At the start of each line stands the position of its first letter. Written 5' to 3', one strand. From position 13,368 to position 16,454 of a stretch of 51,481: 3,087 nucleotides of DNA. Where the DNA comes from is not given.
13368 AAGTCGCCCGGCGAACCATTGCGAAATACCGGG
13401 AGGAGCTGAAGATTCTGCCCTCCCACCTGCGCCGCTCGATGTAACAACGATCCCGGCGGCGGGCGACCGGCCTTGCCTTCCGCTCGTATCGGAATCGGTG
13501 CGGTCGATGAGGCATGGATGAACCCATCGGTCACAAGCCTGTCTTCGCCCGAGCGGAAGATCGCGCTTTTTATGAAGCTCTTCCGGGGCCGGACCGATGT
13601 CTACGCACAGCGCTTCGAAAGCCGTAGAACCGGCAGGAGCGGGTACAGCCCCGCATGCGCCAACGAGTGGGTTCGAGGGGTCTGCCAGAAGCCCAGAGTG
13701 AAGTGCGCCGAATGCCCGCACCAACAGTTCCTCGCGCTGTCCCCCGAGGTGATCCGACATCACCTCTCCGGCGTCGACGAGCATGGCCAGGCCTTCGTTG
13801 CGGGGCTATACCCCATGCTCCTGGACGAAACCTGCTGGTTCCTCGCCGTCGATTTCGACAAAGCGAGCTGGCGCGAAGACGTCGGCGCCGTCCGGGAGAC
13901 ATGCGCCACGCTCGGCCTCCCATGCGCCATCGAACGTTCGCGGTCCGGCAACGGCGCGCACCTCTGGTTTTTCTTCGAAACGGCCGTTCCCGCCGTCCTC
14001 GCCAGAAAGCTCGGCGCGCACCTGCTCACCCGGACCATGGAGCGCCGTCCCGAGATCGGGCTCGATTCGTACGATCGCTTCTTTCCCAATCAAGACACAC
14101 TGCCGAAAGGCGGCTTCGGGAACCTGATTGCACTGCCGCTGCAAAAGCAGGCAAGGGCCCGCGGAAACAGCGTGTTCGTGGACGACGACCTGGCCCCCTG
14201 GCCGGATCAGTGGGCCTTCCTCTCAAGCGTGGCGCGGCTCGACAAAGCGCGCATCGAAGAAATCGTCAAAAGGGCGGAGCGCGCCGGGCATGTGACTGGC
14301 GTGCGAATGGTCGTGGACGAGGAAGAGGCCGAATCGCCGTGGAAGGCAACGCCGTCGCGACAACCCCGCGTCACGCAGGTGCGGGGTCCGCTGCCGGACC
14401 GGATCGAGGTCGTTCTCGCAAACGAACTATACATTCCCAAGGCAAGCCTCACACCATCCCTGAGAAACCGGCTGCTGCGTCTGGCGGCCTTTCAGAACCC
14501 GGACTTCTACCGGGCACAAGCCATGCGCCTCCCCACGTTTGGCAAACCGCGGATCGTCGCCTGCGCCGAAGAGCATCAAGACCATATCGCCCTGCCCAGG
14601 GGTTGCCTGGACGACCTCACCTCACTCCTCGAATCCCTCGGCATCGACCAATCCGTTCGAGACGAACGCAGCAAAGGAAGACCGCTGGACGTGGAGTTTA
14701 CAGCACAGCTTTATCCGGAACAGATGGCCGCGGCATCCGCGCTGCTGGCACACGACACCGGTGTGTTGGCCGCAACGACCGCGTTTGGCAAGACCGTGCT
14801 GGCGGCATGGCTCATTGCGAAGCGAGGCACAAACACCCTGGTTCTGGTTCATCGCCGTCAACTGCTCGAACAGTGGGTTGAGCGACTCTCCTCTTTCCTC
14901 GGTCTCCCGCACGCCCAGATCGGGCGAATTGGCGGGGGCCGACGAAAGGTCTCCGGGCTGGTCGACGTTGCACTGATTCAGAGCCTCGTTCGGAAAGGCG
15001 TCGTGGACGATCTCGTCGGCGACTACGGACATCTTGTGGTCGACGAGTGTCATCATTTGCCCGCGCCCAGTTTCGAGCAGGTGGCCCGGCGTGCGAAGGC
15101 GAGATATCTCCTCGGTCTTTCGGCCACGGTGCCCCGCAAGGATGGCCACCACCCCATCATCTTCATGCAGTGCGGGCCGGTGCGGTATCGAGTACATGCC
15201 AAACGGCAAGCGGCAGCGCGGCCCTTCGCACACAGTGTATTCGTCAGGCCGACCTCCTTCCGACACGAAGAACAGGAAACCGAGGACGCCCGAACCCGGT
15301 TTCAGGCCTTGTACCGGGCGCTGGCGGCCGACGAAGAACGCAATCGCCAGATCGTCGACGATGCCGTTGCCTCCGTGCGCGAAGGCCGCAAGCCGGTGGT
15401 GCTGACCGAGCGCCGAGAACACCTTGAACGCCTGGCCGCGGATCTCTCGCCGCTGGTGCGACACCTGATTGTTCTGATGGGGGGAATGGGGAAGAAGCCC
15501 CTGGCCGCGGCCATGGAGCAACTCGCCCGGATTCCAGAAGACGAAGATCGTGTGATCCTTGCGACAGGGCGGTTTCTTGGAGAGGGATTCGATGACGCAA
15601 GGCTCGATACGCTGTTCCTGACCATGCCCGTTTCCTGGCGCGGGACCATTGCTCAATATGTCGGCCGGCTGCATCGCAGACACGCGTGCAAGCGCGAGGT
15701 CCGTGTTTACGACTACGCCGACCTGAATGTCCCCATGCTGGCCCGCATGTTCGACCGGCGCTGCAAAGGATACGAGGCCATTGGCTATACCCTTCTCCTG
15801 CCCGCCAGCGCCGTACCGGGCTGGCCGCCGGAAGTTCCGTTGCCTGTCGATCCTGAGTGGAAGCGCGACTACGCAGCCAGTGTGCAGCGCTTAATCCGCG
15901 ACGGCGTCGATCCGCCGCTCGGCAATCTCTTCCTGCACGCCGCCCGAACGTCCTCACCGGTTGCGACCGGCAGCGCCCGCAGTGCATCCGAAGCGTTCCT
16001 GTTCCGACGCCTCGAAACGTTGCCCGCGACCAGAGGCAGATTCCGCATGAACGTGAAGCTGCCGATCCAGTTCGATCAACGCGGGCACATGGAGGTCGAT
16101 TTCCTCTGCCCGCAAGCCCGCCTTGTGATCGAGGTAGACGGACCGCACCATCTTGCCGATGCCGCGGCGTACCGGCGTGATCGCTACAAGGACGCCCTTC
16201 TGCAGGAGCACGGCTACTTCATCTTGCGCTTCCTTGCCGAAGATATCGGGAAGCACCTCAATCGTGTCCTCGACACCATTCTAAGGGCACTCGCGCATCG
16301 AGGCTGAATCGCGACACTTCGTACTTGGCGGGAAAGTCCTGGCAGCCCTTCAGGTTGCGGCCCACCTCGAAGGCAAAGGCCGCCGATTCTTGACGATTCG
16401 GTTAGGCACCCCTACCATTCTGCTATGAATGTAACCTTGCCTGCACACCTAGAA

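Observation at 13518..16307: Orphan AEP primase + DExH helicase + DUF559 nuclease fusion directly behind rpoN: candidate single-gene conflict system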

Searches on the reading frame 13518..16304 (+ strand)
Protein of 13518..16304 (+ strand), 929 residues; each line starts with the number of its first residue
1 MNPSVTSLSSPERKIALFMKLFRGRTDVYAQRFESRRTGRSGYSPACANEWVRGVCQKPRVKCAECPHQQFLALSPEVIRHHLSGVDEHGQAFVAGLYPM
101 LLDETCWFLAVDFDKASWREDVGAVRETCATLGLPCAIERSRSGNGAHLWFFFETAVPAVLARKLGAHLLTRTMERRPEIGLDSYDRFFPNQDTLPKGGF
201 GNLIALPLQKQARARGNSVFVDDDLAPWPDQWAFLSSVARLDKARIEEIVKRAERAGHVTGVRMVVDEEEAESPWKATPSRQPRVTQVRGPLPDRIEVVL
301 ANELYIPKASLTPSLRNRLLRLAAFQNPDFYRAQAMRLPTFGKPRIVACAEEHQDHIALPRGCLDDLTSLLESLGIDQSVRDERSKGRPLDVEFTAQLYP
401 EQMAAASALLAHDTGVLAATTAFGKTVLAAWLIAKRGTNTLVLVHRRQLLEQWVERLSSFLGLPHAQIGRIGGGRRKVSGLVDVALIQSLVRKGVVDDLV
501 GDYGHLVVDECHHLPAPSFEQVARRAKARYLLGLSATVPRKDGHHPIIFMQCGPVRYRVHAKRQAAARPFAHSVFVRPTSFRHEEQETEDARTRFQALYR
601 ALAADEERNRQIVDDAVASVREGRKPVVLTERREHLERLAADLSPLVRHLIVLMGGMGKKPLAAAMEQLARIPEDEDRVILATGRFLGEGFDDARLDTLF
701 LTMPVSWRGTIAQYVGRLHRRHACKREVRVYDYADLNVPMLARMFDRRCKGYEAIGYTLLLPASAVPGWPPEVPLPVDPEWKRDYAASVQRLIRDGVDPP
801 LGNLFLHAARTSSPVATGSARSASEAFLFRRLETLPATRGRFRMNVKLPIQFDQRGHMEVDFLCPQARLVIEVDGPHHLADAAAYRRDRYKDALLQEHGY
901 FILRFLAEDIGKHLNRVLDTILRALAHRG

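Call 3: search_protein_families(library=pfam, proteins=[window:13518-16304:+], max_evalue=0.1)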
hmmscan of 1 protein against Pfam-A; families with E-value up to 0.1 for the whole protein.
window:13518-16304:+ (929 aa): 8 families
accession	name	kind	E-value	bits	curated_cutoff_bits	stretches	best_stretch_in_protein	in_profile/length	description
PF22548.2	AEP-TOTE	-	1.1e-99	333.1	27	1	14-248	2-229/230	TOTE conflict system, Archaeo-Eukaryotic Primase domain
PF04851.21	ResIII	-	3.4e-20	73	22.5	1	397-540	3-164/164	Type III restriction enzyme, res subunit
PF04480.18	DUF559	-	7.8e-13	48.7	20.6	1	856-925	42-108/109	Protein of unknown function (DUF559)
PF00270.35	DEAD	-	3.4e-10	40.3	26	1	400-540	2-162/167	DEAD/DEAH box helicase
PF18741.7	MTES_1575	-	0.00039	20.9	38.2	1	865-925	32-96/96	REase_MTES_1575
PF13401.12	AAA_22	-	0.0063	17.3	27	1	415-527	8-109/130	AAA domain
PF00271.37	Helicase_C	-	0.024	15.3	23.5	0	613-721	6-109/110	Helicase conserved C-terminal domain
PF22690.1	FAS_AT_central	-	0.047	14.2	25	0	602-641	16-55/84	Fatty acid synthase central AT domain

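Call 4: search_protein_families(library=ncbifam, proteins=[window:13518-16304:+], max_evalue=0.1)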
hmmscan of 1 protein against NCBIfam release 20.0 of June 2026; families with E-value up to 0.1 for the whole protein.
window:13518-16304:+ (929 aa): 11 families
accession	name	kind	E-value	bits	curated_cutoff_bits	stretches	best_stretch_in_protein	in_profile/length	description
NF040561.1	PrimPol_Msp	equivalog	2.3e-25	89.1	200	2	121-258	218-350/515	CRISPR-associated primase-polymerase type A1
NF045503.1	repair_heli_XPB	equivalog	1.9e-19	69.6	610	1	398-644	184-439/548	DNA repair helicase XPB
NF053632.1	heli_RadD_YejH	equivalog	1.3e-08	33.6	720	1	412-537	22-150/573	DNA repair helicase RadD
NF007294.0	PRK09767.1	equivalog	2.4e-06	27.7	218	1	855-928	43-113/117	DUF559 domain-containing protein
NF042913.1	CyRepA1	equivalog_domain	0.00019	20.5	200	1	424-511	14-94/595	plasmid replication protein, CyRepA1 family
TIGR04095.1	dnd_restrict_1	equivalog_domain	0.00057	19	600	0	400-460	11-77/451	DNA phosphorothioation system restriction enzyme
TIGR00603.1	rad25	subfamily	0.0048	15.1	328.7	1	502-548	377-423/734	DNA repair helicase rad25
NF010337.0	PRK13766.1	equivalog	0.0051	15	610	1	404-513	23-143/781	Hef nuclease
TIGR00631.1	uvrb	equivalog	0.043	12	750.1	1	413-461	30-78/658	excinuclease ABC subunit UvrB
NF003673.1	PRK05298.1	equivalog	0.044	12.1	743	1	414-461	31-78/653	excinuclease ABC subunit UvrB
NF008729.0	PRK11747.1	equivalog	0.061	11.7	598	0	710-732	656-678/703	ATP-dependent DNA helicase DinG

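Call 5: search_protein_families(library=padloc, proteins=[window:13518-16304:+], max_evalue=0.1)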
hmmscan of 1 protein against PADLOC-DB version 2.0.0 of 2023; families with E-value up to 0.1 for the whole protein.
window:13518-16304:+ (929 aa): 14 families
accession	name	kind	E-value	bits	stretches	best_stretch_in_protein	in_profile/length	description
PDLC01465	PrimPol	-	1e-94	315.2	1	10-325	18-275/276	"CAS-I,CAS-II,CAS-III,CAS-IV,CAS-V,CAS-VI; associated"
PDLC01101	PrimPol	-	1.3e-23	81.5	2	122-251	218-339/490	adaptation polymerase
PDLC02707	PbeA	-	6.4e-10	36.3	1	391-541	246-416/672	PbeA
PDLC03658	mREase_IV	-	3.7e-07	26.3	1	411-544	241-377/953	Type IV methyl-directed restriction enzyme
PDLC02868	DpdF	-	6e-07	25.6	1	859-927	83-150/1078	DpdF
PDLC02704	PbeA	-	1.8e-06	24.7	1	506-541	387-421/682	PbeA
PDLC03659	mREase_IV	-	2.8e-06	23.5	1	403-544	230-377/945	Type IV methyl-directed restriction enzyme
PDLC02703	PbeA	-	0.0002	18.1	1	393-460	242-314/626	PbeA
PDLC02503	BrxHI|BrxHII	-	0.018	11.3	0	608-728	233-349/698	BrxHI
PDLC02706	PbeA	-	0.026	11.1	0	505-541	398-434/722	PbeA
PDLC03597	REase_MTase_IIG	-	0.029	9.9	1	640-726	514-600/1646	Type IIG restriction enzyme-methyltransferase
PDLC03051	REase_MTase_I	-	0.039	9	1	672-725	552-604/1591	Type I restriction enzyme-methyltransferase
PDLC00201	HamB2|HamB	-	0.066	9.6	1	398-444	104-150/721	DEAD-box helicase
PDLC00180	HamB1|HamB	-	0.077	9.5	0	398-444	101-147/709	DEAD-box helicase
